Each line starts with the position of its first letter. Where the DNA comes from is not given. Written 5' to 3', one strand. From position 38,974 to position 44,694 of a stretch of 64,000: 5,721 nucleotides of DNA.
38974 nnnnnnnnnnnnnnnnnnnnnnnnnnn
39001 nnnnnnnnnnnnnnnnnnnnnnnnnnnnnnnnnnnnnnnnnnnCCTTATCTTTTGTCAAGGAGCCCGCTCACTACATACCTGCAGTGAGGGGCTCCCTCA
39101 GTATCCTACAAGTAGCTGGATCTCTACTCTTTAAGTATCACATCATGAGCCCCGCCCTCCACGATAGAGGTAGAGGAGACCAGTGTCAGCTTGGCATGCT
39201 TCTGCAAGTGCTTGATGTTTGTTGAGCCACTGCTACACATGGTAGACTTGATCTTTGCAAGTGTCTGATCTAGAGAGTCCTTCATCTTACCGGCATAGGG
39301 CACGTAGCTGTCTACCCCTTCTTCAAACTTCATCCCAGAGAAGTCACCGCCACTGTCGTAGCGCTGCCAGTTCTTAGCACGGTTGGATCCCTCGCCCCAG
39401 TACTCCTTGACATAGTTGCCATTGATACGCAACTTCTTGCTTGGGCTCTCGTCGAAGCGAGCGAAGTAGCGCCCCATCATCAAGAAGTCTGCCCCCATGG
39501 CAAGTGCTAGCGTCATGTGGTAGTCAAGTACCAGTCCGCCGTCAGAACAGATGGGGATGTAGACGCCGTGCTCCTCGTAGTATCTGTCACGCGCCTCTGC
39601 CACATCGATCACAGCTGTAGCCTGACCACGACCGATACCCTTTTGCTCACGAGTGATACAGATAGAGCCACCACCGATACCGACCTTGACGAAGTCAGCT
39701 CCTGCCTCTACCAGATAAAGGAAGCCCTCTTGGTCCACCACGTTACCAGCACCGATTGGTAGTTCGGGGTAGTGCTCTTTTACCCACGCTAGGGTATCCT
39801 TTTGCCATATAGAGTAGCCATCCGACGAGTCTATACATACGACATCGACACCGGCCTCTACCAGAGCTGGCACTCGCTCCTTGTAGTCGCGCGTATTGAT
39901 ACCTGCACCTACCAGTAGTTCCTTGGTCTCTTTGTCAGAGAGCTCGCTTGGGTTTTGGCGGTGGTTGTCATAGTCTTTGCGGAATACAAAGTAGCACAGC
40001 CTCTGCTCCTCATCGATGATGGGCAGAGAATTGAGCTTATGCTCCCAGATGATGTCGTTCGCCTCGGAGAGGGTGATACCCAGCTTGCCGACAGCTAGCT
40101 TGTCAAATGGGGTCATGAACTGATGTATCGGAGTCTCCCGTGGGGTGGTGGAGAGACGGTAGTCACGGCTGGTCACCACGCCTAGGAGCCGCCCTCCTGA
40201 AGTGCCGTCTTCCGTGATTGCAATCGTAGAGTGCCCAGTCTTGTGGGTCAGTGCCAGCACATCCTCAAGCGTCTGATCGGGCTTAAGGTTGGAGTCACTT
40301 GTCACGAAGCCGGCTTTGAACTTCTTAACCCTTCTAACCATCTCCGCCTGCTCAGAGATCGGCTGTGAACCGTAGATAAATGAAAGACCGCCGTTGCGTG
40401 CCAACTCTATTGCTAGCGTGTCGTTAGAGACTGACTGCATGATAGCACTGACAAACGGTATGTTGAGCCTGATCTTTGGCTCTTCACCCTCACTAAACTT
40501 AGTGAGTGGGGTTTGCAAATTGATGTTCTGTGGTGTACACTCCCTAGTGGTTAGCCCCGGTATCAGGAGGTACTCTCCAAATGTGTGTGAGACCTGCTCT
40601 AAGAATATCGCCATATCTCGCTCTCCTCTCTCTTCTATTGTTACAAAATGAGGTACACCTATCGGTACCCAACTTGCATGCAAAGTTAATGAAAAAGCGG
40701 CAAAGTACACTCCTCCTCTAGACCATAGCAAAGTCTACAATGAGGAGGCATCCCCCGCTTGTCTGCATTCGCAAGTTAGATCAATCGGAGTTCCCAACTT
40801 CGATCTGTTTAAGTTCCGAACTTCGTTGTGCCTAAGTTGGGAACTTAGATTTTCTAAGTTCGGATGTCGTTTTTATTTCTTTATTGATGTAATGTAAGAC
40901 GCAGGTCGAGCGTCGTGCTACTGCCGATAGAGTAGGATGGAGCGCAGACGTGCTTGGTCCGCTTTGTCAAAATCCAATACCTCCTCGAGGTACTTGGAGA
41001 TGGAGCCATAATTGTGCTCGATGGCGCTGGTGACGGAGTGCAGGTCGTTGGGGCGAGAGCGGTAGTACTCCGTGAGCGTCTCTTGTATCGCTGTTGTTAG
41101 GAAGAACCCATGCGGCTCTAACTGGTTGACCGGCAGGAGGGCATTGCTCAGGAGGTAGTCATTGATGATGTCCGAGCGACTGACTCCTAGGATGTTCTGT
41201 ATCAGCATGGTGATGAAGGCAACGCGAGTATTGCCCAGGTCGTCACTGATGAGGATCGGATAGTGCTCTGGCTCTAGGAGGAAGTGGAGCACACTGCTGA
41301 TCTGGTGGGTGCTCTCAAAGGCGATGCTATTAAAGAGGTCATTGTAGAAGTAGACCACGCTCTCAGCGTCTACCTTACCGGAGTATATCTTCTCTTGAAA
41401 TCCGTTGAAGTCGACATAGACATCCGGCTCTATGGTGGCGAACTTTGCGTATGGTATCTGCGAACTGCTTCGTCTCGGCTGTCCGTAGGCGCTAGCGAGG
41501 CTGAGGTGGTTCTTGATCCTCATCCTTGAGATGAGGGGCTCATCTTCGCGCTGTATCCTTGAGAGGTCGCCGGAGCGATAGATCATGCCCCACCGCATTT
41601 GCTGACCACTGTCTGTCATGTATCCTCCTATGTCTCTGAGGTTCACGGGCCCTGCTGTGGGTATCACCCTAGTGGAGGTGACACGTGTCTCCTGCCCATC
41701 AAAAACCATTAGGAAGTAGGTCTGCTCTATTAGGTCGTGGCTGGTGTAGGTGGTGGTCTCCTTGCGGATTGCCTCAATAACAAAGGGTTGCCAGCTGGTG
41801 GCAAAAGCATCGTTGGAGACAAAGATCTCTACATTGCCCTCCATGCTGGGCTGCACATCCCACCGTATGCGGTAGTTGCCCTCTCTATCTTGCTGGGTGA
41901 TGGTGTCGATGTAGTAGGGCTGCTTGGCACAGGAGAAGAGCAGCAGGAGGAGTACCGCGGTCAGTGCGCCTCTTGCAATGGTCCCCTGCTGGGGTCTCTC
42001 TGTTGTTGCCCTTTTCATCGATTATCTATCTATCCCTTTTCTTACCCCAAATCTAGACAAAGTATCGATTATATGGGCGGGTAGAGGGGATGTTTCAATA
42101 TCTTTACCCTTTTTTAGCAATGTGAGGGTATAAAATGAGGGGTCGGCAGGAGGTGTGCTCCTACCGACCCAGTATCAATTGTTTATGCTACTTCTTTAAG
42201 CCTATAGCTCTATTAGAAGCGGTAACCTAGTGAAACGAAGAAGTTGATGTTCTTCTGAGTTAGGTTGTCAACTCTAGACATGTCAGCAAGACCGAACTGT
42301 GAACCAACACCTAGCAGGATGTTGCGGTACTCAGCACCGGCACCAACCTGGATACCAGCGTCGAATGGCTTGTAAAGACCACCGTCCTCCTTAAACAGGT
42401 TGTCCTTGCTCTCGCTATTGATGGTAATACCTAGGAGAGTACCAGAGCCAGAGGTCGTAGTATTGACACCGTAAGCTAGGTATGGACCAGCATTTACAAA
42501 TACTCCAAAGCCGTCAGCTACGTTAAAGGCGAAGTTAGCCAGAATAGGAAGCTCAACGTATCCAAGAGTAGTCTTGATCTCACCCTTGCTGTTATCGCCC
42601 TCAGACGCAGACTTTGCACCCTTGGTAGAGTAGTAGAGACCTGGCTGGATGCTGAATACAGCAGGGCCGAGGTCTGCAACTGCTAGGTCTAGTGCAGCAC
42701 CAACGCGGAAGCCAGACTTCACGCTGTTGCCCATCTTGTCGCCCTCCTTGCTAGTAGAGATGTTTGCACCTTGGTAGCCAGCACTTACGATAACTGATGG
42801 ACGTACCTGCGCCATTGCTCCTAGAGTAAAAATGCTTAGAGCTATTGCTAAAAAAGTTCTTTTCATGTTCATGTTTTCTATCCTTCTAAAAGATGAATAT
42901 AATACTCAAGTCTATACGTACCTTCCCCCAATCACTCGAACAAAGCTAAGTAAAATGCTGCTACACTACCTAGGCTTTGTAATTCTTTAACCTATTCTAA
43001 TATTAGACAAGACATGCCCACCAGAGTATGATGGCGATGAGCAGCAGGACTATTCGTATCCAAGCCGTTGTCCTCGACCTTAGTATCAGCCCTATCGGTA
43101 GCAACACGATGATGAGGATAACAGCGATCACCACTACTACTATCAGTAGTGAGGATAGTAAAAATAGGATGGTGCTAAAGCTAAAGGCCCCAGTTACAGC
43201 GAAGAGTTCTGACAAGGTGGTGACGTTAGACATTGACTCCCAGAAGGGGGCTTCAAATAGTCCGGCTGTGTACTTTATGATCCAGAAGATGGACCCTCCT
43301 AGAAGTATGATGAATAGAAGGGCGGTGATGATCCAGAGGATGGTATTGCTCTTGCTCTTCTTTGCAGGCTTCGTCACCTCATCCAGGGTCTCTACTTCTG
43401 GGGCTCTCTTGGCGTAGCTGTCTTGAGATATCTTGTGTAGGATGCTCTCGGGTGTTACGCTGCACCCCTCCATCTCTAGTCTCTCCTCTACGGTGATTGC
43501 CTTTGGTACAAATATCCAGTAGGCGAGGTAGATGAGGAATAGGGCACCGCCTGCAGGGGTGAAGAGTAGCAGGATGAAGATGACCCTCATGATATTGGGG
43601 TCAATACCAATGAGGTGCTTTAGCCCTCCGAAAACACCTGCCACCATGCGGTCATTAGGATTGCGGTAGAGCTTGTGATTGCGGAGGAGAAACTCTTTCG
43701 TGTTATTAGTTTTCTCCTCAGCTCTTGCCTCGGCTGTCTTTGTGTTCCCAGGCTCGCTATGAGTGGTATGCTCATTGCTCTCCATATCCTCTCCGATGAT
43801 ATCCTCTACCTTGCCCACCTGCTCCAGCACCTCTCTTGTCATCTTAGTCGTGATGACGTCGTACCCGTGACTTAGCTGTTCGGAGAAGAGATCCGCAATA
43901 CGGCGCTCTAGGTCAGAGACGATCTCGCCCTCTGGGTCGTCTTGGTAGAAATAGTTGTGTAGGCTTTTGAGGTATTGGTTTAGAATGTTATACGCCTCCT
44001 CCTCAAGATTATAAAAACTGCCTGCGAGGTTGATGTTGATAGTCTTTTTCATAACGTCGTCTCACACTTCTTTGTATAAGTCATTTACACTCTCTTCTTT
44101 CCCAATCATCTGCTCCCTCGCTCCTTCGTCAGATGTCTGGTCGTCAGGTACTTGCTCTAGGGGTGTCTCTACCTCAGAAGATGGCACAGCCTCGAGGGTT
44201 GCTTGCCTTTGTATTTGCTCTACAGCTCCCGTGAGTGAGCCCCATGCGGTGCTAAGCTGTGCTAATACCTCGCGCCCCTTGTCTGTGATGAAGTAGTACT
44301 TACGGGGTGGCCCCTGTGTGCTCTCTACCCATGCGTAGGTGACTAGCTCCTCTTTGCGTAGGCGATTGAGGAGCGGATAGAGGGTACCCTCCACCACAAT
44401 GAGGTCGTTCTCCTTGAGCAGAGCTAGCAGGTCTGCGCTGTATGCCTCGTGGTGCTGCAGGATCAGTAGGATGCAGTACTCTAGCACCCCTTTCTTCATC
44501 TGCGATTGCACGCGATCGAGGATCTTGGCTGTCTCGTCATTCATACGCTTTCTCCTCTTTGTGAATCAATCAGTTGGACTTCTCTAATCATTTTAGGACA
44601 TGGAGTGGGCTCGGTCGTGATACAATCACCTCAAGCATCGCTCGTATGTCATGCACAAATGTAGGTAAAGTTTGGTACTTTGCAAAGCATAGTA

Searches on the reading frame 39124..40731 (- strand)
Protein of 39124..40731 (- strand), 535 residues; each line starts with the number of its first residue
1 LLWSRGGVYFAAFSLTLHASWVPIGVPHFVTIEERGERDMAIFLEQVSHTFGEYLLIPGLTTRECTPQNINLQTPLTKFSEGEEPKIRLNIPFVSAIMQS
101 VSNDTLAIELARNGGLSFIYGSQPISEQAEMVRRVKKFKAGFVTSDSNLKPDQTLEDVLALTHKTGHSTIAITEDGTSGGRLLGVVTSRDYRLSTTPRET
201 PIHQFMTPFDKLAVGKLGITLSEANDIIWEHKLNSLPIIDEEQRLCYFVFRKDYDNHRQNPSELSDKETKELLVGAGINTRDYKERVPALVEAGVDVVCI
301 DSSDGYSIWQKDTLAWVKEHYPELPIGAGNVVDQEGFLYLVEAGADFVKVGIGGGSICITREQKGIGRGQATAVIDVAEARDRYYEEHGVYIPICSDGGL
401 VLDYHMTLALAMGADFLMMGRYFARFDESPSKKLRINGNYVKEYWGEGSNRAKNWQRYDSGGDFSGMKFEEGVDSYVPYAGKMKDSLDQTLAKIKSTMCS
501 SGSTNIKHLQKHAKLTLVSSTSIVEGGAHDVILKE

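Call 36: search_protein_families(library=pfam, proteins=[window:39124-40731:-])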
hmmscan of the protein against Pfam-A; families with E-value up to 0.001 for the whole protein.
window:39124-40731:- (535 aa): 3 families
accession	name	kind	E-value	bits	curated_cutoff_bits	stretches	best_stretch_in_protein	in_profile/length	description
PF00478.31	IMPDH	-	4.2e-109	365.1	25.6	1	49-529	2-345/345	IMP dehydrogenase / GMP reductase domain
PF00571.33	CBS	-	4.7e-08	33.7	24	0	149-190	12-50/57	CBS domain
PF01070.24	FMN_dh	-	0.00017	21.2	24.9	1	311-423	207-305/350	FMN-dependent dehydrogenase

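Call 56: find_homologous_proteins(query=window:39124-40599:-, max_evalue=1e-100)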
Query window:39124-40599:- (491 aa): 8000 proteins with E <= 1e-100 among 8000 candidates; the best 120 are listed.
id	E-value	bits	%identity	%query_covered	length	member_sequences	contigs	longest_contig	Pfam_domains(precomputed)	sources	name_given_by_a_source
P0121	0.0e+0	1121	100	100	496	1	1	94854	PF00478.32,PF00571.34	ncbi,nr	ncbi:MAG: IMP dehydrogenase [Porphyromonas sp.]|nr:IMP dehydrogenase [Porphyromonas sp.]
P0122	1.8e-291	985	88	100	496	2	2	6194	PF00478.32,PF00571.34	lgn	-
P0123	1.8e-288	975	87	100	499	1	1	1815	PF01070.25,PF00478.32,PF00571.34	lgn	-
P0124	1.0e-282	956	84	100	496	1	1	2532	PF01070.25,PF00478.32,PF00571.34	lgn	-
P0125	1.3e-281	953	84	100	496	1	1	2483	PF01070.25,PF00478.32,PF00571.34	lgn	-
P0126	1.3e-281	953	84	100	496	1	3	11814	PF01070.25,PF00478.32,PF00571.34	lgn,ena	-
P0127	2.2e-281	952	84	100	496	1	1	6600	PF01070.25,PF00478.32,PF00571.34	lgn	-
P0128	2.5e-281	952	84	100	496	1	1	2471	PF01070.25,PF00478.32,PF00571.34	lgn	-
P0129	6.6e-281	950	84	100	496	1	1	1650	PF01070.25,PF00478.32,PF00571.34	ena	-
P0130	6.6e-281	950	84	100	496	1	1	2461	PF01070.25,PF00478.32,PF00571.34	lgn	-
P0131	1.7e-280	949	83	100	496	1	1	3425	PF01070.25,PF00478.32,PF00571.34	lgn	-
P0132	2.4e-280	948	83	100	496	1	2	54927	PF01070.25,PF00478.32,PF00571.34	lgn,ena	-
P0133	4.5e-280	947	84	100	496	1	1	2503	PF01070.25,PF00478.32,PF00571.34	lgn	-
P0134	6.2e-280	947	83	100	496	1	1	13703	PF00478.32,PF00571.34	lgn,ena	-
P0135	6.2e-280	947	84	100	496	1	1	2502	PF01070.25,PF00478.32,PF00571.34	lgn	-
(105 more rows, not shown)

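Call 57: find_encoding_contigs(protein=P0122, flank=10000, max_places=3)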
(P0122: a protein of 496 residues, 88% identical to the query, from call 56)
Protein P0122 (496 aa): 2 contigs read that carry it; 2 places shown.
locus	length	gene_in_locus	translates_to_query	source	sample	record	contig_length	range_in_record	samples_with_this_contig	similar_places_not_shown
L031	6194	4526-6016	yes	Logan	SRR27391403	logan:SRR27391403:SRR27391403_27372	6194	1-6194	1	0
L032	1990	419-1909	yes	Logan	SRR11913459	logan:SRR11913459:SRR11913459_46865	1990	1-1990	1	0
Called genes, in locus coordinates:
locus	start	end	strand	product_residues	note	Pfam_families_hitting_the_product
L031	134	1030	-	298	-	-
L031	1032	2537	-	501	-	PF01554:MatE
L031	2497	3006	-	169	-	PF14109:GldH_lipo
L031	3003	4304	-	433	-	PF04468:PSP1, PF28472:PSP1_3rd, PF28473:YaaT_C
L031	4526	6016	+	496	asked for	PF00478:IMPDH, PF00571:CBS (faint)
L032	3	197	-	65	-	?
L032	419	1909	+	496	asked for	PF00478:IMPDH, PF00571:CBS (faint)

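Call 58: find_encoding_contigs(protein=P0132, flank=10000, max_places=2)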
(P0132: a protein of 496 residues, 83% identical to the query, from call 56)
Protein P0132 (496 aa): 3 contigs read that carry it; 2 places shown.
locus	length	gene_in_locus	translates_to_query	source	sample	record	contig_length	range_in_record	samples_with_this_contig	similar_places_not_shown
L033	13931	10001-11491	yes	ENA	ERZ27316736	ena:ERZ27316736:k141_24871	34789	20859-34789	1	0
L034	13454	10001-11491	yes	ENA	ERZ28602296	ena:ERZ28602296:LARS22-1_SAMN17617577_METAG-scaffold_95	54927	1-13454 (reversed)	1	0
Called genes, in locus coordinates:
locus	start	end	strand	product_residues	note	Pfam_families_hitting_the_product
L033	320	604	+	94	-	-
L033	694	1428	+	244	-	-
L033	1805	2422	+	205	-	PF14063:DUF4254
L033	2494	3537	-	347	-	PF03734:YkuD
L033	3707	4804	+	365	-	PF16410:DUF5018 (faint), PF13201:PCMD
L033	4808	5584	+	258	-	PF13568:OMP_b-brl_2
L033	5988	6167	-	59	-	PF00403:HMA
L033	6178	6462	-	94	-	-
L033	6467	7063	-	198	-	PF08212:Lipocalin_2, PF00061:Lipocalin (weak)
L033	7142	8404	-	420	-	PF00702:Hydrolase, PF08282:Hydrolase_3, PF13419:HAD_2 (faint), PF05116:S6PP, PF03061:4HBT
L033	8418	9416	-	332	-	PF00365:PFK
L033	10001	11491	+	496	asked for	PF00478:IMPDH, PF00571:CBS (faint), PF01070:FMN_dh (weak)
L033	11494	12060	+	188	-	PF10050:DUF2284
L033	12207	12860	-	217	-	-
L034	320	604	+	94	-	-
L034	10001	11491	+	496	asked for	PF00478:IMPDH, PF00571:CBS (faint), PF01070:FMN_dh (weak)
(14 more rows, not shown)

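Call 73: find_encoding_contigs(protein=P0121, flank=10000, max_places=4)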
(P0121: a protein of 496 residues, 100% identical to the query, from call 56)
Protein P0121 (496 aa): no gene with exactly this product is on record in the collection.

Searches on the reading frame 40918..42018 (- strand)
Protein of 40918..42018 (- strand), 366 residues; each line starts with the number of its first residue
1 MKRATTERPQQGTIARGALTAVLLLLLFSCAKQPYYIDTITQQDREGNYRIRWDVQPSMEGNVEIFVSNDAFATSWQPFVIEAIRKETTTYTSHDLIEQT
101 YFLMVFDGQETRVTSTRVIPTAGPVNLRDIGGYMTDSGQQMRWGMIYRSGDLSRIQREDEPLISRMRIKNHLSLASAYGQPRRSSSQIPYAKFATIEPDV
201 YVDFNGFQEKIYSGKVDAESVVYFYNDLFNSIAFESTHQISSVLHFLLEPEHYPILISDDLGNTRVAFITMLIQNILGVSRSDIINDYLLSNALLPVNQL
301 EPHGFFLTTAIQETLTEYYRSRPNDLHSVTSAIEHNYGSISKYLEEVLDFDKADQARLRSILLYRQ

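Call 36: search_protein_families(library=pfam, proteins=[window:40918-42018:-])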
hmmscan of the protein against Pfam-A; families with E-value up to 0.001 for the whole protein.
window:40918-42018:- (366 aa): 2 families
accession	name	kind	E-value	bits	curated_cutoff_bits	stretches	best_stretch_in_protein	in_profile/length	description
PF13350.11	Y_phosphatase3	-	1.4e-35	123.9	22.2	1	120-363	2-239/240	Tyrosine phosphatase family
PF03162.18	Y_phosphatase2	-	4.7e-06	26.7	27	1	236-290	75-129/165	Tyrosine phosphatase family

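Call 82: find_encoding_contigs(protein=window:40918-42018:-, flank=10000, max_places=4)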
Protein window:40918-42018:- (366 aa): 1 contig read that carries it; 1 place shown.
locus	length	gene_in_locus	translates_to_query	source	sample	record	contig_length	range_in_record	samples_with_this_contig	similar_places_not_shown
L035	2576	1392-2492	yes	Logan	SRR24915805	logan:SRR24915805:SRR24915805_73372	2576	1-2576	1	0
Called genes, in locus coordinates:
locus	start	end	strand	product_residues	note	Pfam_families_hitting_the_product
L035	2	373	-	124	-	?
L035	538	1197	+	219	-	PF13568:OMP_b-brl_2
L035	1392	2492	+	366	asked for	PF13350:Y_phosphatase3, PF03162:Y_phosphatase2 (weak)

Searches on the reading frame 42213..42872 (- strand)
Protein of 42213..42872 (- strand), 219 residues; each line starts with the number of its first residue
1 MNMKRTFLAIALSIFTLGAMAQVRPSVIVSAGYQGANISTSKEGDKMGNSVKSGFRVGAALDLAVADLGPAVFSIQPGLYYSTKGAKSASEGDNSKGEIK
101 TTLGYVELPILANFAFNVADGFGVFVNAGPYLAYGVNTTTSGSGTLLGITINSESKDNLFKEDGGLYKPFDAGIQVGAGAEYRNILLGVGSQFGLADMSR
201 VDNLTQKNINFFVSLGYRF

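Call 36: search_protein_families(library=pfam, proteins=[window:42213-42872:-])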
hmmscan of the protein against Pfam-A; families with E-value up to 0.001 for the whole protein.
window:42213-42872:- (219 aa): 2 families
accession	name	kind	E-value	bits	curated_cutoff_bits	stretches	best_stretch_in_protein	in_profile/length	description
PF13568.12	OMP_b-brl_2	-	1.3e-20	74.7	27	1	31-199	15-174/175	Outer membrane protein beta-barrel domain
PF13505.12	OMP_b-brl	-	4.8e-10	40.3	28.7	1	7-219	1-175/175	Outer membrane protein beta-barrel domain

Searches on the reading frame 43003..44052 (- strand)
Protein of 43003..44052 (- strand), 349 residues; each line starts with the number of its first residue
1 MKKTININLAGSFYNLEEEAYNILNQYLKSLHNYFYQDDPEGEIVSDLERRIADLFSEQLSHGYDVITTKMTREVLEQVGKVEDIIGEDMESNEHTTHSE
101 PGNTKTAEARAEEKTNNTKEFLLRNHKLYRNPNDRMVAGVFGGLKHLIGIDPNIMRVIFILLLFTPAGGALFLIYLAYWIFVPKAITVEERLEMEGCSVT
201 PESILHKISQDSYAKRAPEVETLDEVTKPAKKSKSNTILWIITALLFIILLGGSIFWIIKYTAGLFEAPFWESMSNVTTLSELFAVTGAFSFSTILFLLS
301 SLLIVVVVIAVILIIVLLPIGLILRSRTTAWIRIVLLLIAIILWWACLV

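Call 51: search_protein_families(library=pfam, proteins=[window:43003-44052:-], max_evalue=0.00001)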
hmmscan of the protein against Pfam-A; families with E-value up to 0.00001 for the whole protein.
window:43003-44052:- (349 aa): 1 family
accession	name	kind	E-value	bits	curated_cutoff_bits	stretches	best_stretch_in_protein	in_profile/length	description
PF04024.17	PspC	-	1.8e-18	66.5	25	1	127-185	2-58/58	PspC domain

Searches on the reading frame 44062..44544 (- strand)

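Call 51: search_protein_families(library=pfam, proteins=[window:44062-44544:-], max_evalue=0.00001)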
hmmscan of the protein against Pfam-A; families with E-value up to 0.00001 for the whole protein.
window:44062-44544:- (160 aa): 1 family
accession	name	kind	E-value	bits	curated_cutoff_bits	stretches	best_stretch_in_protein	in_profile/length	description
PF03551.20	PadR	-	7.6e-18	64.7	27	1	25-95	1-74/75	Transcriptional regulator PadR-like family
